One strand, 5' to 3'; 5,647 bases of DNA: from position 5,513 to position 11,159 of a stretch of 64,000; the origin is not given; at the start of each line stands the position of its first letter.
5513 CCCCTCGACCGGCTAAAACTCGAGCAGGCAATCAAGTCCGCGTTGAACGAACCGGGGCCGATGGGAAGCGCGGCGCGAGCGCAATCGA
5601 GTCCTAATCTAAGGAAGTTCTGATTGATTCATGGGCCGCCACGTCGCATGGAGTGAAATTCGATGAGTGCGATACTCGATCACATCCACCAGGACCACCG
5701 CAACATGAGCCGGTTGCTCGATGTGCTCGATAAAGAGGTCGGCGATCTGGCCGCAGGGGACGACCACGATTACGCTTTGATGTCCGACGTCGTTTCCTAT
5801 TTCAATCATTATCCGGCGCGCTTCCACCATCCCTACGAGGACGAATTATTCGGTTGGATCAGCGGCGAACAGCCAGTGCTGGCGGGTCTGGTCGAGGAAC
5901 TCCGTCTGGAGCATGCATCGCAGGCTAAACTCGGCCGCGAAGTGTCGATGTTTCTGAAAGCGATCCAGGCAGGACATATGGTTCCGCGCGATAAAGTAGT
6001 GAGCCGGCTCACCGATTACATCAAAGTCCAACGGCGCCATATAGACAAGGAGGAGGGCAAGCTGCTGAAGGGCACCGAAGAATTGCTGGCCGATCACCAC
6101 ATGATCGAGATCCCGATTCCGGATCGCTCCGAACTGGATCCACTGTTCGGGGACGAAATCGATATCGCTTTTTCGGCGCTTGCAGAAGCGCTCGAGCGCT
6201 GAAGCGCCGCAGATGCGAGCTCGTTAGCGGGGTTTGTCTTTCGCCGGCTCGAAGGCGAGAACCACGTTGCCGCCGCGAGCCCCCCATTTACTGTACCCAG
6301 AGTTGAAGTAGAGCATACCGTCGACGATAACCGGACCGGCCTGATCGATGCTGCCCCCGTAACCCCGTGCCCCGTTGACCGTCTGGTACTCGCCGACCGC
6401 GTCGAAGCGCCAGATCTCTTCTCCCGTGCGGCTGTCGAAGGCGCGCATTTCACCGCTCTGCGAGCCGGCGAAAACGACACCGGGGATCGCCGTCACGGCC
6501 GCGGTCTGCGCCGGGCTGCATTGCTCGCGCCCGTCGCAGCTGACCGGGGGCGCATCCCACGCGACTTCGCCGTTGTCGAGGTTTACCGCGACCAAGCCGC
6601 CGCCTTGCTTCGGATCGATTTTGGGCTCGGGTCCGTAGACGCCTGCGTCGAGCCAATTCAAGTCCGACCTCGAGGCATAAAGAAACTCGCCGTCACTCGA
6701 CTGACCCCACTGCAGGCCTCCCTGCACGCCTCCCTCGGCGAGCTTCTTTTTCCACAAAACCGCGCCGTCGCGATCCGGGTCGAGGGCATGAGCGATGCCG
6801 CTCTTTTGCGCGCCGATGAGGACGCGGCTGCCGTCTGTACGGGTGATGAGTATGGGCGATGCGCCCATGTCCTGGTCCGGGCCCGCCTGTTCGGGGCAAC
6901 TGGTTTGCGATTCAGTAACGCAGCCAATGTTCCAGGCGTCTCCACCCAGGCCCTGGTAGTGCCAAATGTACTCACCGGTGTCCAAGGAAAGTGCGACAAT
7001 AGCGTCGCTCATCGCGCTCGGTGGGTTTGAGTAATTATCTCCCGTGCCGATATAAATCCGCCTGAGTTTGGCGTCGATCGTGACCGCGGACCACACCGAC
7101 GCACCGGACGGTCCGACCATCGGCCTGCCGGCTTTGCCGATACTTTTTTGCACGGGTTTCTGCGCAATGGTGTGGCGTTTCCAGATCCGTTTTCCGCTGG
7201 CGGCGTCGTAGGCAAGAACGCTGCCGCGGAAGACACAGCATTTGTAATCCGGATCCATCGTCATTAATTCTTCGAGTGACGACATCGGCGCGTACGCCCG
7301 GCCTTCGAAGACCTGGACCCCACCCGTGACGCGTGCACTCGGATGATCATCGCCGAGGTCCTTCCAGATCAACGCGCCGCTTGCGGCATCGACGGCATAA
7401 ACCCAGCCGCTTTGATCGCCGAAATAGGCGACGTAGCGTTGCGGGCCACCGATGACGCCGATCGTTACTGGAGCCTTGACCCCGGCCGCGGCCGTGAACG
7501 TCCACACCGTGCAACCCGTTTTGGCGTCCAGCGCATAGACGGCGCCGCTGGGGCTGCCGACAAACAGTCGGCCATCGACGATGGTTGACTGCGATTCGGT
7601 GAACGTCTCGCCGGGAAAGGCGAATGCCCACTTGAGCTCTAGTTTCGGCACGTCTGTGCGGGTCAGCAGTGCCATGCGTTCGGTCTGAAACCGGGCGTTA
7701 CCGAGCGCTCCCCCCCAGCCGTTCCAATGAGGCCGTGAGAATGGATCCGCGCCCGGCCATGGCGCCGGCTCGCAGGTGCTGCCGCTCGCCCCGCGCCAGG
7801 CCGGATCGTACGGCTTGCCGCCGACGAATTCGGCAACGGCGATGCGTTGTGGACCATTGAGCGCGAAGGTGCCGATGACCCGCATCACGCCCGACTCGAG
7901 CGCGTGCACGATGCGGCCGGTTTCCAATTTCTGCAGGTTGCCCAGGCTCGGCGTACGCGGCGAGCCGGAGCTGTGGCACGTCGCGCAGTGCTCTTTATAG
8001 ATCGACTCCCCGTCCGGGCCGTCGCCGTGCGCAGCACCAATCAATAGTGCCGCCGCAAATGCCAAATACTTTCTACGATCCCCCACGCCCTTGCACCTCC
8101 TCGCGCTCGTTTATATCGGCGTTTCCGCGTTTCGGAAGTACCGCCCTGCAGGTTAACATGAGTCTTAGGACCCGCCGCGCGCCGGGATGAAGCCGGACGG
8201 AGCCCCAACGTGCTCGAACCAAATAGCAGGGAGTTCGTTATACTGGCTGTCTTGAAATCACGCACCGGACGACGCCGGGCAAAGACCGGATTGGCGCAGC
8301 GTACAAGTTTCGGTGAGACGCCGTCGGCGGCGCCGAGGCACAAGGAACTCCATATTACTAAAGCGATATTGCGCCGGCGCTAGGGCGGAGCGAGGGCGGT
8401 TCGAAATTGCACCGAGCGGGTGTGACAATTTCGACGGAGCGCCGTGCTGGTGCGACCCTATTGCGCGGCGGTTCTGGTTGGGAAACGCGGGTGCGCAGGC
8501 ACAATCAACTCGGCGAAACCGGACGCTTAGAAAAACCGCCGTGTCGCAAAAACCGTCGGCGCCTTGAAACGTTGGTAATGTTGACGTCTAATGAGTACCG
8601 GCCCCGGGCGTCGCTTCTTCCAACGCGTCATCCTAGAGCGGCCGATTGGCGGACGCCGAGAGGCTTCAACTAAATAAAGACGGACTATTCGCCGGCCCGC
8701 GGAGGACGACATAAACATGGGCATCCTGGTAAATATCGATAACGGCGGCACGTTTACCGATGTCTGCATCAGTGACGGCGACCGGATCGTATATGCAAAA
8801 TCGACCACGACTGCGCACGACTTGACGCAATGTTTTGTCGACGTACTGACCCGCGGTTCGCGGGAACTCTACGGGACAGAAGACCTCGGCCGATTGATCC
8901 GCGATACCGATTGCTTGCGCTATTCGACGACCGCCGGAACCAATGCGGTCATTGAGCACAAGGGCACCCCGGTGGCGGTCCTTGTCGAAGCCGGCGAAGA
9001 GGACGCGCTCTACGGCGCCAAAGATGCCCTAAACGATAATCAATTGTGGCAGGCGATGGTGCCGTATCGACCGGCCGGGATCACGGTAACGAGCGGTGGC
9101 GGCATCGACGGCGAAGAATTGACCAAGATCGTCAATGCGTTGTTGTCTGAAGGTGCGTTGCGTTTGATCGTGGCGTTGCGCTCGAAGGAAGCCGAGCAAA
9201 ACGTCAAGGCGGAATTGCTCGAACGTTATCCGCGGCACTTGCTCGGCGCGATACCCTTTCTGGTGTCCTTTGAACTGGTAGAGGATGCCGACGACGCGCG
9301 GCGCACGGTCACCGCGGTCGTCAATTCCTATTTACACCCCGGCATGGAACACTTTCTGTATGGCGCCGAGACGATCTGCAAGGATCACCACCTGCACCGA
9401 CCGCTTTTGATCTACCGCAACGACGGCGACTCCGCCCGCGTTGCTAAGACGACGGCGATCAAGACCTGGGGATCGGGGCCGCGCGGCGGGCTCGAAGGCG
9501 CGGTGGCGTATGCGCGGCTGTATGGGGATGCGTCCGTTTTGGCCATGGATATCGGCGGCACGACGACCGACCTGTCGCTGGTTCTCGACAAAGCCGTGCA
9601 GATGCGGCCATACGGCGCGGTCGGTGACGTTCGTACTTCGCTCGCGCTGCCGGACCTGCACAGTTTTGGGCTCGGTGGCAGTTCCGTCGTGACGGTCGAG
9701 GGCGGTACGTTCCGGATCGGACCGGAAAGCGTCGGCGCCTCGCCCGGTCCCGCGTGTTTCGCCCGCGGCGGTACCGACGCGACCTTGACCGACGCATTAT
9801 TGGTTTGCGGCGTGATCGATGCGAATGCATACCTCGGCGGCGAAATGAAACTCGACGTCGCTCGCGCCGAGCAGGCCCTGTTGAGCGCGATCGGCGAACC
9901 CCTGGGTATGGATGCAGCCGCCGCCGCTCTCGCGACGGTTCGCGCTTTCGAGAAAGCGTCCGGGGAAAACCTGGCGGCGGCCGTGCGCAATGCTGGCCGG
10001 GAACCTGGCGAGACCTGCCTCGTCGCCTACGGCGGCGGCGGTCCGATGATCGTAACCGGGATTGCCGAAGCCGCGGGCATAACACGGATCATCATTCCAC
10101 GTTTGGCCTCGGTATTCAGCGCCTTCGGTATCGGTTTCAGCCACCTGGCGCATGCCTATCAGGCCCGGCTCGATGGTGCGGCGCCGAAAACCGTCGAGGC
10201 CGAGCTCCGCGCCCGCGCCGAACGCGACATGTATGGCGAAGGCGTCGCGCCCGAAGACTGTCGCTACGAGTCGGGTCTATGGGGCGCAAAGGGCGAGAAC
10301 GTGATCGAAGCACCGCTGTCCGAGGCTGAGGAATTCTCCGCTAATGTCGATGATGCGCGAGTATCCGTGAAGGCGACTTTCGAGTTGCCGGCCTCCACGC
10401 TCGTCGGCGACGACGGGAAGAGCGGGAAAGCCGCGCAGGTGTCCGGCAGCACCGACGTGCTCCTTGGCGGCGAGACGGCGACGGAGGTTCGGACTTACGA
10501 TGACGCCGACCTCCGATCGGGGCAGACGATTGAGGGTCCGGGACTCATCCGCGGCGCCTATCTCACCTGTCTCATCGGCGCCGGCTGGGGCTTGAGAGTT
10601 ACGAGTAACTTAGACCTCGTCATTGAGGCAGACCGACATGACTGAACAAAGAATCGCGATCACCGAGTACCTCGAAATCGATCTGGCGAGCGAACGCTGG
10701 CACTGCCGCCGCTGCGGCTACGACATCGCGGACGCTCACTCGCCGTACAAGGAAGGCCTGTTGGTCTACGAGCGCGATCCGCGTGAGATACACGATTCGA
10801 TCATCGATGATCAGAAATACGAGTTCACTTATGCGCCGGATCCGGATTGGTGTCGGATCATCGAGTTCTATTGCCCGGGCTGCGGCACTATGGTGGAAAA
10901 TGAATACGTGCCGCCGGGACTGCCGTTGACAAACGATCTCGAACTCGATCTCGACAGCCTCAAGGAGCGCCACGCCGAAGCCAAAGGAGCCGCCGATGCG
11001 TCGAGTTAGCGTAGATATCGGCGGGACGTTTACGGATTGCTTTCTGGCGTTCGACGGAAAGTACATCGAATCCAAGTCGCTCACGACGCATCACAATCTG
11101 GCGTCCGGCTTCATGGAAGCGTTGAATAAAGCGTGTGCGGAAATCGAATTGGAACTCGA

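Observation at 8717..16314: Five-gene ATP-dependent carboxylase-like cluster with acetophenone-carboxylase architecture (two HyuA paralogues, gamma, HyuB, extra ORF)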

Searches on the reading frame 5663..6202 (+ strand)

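Call 12: search_protein_families(library=pfam, proteins=[window:5663-6202:+], max_evalue=0.0001)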
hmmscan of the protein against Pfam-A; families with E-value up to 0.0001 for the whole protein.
window:5663-6202:+ (179 aa): 1 family
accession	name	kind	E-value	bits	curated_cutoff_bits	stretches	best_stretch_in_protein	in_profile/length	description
PF01814.28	Hemerythrin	-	4.8e-14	53.4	25.3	1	4-135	2-124/127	Hemerythrin HHE cation binding domain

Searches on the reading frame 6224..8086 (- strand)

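Call 3: search_protein_families(library=pfam, proteins=[window:6224-8086:-], max_evalue=0.01)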
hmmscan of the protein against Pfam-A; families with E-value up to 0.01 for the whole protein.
window:6224-8086:- (620 aa): 4 families
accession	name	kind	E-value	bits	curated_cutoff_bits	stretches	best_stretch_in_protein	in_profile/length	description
PF01011.28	PQQ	-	4e-33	115.4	26.7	2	121-387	1-294/595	Glucose/ethanol/alcohol dehydrogenase, beta-propeller domain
PF13360.13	PQQ_2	-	2.8e-25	89.8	27.6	3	163-314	26-153/233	Outer membrane protein assembly factor BamB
PF13570.13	Beta-prop_ACSF4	-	1.3e-15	58.1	133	1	150-250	40-128/329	Beta-alanine-activating enzyme, beta-propeller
PF13442.11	Cytochrome_CBB3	-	1.2e-05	26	27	1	24-87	4-67/68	Cytochrome C oxidase, cbb3-type, subunit III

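Call 4: search_protein_families(library=ncbifam, proteins=[window:6224-8086:-], max_evalue=0.01)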
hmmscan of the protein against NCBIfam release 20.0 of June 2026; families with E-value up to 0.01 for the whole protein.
window:6224-8086:- (620 aa): 8 families
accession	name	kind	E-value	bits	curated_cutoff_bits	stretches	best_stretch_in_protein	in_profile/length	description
TIGR03075.1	PQQ_enz_alc_DH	subfamily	9.1e-33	113.6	480.05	2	125-392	25-303/530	PQQ-dependent dehydrogenase, methanol/ethanol family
TIGR04528.1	acido_non_PQQ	subfamily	3e-22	79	650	2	120-380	5-262/493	acido-empty-quinoprotein group A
TIGR03300.1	assembly_YfgL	equivalog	3.1e-20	72.2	285.2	2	161-242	55-130/377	outer membrane protein assembly factor BamB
TIGR03074.1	PQQ_membr_DH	subfamily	1.3e-17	62.9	832.65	2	288-388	355-460/783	membrane-bound PQQ-dependent dehydrogenase, glucose/quinate/shikimate family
NF008351.0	PRK11138.1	equivalog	6.1e-17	61.2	423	2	496-566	79-151/394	outer membrane protein assembly factor BamB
NF053615.1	SerThrKinAfsKStmc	equivalog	1.8e-07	30.2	1300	2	169-242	703-769/809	protein serine/threonine kinase AfsK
NF041516.1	PA2928_fam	subfamily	0.00014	21.4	70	0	182-241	70-125/376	PA2928 family protein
NF045930.1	Cytc6PetJCyano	equivalog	0.0092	15.9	135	0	17-52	22-57/110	cytochrome c6 PetJ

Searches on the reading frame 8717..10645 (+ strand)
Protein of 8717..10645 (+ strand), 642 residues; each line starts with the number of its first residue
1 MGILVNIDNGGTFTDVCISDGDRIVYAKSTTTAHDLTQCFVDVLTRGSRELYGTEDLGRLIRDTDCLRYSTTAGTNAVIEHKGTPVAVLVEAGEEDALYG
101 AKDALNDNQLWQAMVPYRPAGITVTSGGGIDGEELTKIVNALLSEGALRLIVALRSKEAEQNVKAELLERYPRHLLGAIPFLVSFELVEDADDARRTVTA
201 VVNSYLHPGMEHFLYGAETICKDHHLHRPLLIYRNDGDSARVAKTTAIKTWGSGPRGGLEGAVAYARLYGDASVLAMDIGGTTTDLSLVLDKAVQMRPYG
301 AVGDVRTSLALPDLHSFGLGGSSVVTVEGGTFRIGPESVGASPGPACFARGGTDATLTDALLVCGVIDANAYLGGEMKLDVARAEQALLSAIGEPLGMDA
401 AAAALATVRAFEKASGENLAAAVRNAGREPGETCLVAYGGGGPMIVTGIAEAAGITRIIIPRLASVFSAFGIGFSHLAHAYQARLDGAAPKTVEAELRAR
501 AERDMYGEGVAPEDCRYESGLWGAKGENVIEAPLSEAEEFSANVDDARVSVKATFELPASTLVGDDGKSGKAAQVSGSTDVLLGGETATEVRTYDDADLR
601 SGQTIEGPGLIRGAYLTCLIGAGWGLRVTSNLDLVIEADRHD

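Call 3: search_protein_families(library=pfam, proteins=[window:8717-10645:+], max_evalue=0.01)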
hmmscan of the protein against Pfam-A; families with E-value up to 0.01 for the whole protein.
window:8717-10645:+ (642 aa): 2 families
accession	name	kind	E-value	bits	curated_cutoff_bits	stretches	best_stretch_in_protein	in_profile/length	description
PF01968.24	Hydantoinase_A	-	2.1e-62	211.4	22.9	1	196-479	1-289/291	Hydantoinase/oxoprolinase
PF05378.19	Hydant_A_N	-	8.8e-17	61.8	25.2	1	5-145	2-138/176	Hydantoinase/oxoprolinase N-terminal region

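Call 4: search_protein_families(library=ncbifam, proteins=[window:8717-10645:+], max_evalue=0.01)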
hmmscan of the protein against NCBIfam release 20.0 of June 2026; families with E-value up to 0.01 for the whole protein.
window:8717-10645:+ (642 aa): 3 families
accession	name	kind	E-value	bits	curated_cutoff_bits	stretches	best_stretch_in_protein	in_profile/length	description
NF042960.1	AcphenoCarb_ApcA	equivalog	1.1e-98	331.2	1250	1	5-629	4-648/658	acetophenone carboxylase subunit alpha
NF050156.1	CapLactmsAlpCapA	equivalog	3.1e-66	224.1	1000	2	147-485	162-502/689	caprolactamase subunit alpha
NF042975.2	AcphenoCarb_ApcC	equivalog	5.6e-60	203.3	1500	2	130-482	154-510/733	acetophenone carboxylase subunit gamma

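Call 5: search_solved_structures(query=window:8717-10645:+, max_evalue=0.001)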
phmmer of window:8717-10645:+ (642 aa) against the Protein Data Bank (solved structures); distinct sequences matched with E-value up to 0.001: 6.
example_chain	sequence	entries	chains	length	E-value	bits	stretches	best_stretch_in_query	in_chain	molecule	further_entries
5l9w_b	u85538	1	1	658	6.5e-81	276.2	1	5-629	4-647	Acetophenone carboxylase alpha subunit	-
5l9w_B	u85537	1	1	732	3.8e-63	217.5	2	130-483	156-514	Acetophenone carboxylase gamma subunit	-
6yra_A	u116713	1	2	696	6.1e-44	154.1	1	5-477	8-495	5-oxoprolinase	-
7hk5_A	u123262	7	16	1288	1.3e-43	153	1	5-472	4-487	N-methylhydantoinase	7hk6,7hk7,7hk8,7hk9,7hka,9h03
5svb_B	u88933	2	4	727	4.7e-33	118.2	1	148-491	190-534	Acetone carboxylase beta subunit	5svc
5m45_B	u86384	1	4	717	3.2e-32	115.4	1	153-491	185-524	Acetone carboxylase beta subunit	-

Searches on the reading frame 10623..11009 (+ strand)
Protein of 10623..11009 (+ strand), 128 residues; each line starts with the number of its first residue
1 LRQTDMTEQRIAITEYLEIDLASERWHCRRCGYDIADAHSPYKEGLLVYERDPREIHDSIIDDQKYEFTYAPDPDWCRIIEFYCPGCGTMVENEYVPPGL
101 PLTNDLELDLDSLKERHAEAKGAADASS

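Call 3: search_protein_families(library=pfam, proteins=[window:10623-11009:+], max_evalue=0.01)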
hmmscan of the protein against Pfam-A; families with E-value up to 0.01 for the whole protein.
window:10623-11009:+ (128 aa): 3 families
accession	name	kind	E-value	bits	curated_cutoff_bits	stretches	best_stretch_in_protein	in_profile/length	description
PF08882.16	Acetone_carb_G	-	9.8e-36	122.9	21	1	13-117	3-112/113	Acetone carboxylase gamma subunit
PF08271.17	Zn_Ribbon_TF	-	0.0011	18.9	29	1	81-99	19-37/43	TFIIB zinc-binding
PF22747.2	Zn_ribbon_DUF2089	-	0.0013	19.2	27.6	1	78-97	9-28/32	DUF2089 zinc ribbon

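Call 4: search_protein_families(library=ncbifam, proteins=[window:10623-11009:+], max_evalue=0.01)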
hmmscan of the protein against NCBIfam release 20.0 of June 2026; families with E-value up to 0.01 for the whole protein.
window:10623-11009:+ (128 aa): 2 families
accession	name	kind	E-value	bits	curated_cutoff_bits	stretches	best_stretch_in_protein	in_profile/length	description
NF042974.2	AcphenoCarb_ApcB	equivalog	3e-42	143.6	250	1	9-119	3-110/128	acetophenone carboxylase subunit beta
NF001669.0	PRK00432.1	equivalog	0.0034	17.3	54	0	24-33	42-51/58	30S ribosomal protein S27ae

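Call 6: search_solved_structures(query=window:10623-11009:+, max_evalue=0.01, show_alignments=2)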
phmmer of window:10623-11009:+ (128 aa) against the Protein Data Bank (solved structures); distinct sequences matched with E-value up to 0.01: 3.
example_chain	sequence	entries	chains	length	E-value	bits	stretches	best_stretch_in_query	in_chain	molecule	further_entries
5l9w_C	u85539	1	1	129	1.4e-36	128.5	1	9-117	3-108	Acetophenone carboxylase beta subunit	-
5svb_C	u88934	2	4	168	1.7e-08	37.6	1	22-113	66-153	Acetone carboxylase gamma subunit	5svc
5m45_C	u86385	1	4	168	3.6e-08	36.6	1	22-113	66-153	Acetone carboxylase gamma subunit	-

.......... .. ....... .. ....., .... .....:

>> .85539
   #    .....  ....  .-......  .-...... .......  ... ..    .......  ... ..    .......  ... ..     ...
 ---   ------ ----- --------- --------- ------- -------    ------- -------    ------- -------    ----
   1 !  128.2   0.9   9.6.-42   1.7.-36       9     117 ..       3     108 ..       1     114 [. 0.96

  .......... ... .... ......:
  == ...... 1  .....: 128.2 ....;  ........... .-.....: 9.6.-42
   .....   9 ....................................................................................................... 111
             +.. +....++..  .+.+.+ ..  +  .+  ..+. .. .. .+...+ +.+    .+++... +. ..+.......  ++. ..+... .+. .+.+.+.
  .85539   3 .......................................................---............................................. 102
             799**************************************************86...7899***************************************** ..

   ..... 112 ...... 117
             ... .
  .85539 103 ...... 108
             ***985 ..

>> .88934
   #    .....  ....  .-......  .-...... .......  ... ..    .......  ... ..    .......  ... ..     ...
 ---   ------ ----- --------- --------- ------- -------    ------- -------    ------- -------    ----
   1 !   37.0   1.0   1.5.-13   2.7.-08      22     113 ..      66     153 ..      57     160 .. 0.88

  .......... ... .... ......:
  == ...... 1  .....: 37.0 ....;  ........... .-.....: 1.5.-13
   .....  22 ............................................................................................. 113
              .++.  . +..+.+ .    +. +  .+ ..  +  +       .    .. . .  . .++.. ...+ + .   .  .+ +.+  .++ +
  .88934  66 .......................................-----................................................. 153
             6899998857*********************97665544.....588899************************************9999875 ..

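Call 40: find_homologous_proteins(query=window:10638-11009:+, max_evalue=0.00001)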
Query window:10638-11009:+ (123 aa): 652 proteins with E <= 0.00001 among 664 candidates; the best 120 are listed.
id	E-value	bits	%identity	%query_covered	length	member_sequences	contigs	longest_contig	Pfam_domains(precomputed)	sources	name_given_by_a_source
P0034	7.2e-72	257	88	100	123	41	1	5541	PF08882.17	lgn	-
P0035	3.0e-70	252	85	100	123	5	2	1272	PF08882.17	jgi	jgi:acetone carboxylase gamma subunit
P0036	1.9e-69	249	87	100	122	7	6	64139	PF08882.17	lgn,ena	-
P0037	1.4e-66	240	84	100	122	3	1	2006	PF08882.17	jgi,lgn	jgi:acetone carboxylase gamma subunit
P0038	3.8e-66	239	80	100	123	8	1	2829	PF08882.17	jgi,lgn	jgi:acetone carboxylase gamma subunit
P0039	8.1e-66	238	80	100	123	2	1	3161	PF08882.17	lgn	-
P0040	6.1e-63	228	78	100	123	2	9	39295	PF08882.17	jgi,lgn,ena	jgi:acetone carboxylase gamma subunit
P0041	1.2e-60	221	73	100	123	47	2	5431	PF08882.17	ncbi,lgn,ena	-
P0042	2.3e-60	220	74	100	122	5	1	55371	PF08882.17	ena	-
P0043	4.0e-60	219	73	100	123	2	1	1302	PF08882.17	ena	-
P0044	8.9e-60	218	74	100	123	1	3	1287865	PF08882.17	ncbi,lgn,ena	-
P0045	1.8e-59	217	73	100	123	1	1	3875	PF08882.17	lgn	-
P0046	2.7e-59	217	74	100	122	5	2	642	PF08882.17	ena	-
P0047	4.0e-59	216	75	96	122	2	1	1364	PF08882.17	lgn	-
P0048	4.9e-59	216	72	100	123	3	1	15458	PF08882.17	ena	-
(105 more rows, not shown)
